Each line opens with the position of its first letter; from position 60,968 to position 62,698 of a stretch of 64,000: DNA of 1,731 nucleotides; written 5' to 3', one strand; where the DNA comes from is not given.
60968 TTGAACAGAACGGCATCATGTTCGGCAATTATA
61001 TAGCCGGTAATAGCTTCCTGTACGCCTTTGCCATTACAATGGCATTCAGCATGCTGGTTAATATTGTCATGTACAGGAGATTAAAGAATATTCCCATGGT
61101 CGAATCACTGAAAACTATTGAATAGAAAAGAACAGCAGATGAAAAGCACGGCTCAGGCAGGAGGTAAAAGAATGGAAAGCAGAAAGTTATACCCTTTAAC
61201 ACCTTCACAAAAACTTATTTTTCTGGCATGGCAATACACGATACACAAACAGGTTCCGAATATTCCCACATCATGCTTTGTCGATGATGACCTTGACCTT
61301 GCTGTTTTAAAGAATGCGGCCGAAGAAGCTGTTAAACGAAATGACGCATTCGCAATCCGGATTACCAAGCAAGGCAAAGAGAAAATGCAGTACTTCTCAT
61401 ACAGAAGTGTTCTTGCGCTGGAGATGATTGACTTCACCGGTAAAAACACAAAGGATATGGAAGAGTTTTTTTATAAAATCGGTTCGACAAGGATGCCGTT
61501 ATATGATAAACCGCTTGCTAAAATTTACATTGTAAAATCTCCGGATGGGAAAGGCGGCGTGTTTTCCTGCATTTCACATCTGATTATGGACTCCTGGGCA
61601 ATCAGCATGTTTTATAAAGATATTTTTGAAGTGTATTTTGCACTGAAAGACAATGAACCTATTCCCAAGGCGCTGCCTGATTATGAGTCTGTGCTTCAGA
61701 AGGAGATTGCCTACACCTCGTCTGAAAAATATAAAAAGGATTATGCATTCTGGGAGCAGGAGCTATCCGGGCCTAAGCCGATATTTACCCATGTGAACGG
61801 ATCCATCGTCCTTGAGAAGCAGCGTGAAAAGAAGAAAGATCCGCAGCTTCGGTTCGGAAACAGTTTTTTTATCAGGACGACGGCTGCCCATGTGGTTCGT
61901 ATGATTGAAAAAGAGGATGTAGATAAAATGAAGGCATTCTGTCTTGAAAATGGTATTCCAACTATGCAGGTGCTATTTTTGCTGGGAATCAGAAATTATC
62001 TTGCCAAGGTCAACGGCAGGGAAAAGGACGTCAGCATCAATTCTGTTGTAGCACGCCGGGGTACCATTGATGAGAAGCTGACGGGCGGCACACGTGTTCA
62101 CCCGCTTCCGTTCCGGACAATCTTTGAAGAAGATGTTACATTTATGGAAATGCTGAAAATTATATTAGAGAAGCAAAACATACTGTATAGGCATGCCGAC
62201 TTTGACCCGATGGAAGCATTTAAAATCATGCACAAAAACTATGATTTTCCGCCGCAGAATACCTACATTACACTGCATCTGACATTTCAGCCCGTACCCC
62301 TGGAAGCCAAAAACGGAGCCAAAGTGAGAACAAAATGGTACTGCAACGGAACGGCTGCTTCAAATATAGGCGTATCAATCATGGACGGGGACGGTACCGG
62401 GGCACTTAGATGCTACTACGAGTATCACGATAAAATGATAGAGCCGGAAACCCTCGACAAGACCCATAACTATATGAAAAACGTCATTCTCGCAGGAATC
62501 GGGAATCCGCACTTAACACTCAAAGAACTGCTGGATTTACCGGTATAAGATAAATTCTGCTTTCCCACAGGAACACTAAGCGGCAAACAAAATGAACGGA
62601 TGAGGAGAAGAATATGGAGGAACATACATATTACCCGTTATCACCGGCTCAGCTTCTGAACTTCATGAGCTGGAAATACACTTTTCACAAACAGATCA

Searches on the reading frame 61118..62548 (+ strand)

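Call 102: search_protein_families(library=pfam, proteins=[window:61118-62548:+], max_evalue=0.0001)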
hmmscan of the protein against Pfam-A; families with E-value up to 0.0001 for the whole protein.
window:61118-62548:+ (476 aa): 1 family
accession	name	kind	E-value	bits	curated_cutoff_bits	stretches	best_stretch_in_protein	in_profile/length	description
PF00668.25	Condensation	-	1.1e-36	127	30.6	1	23-471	3-444/456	Condensation domain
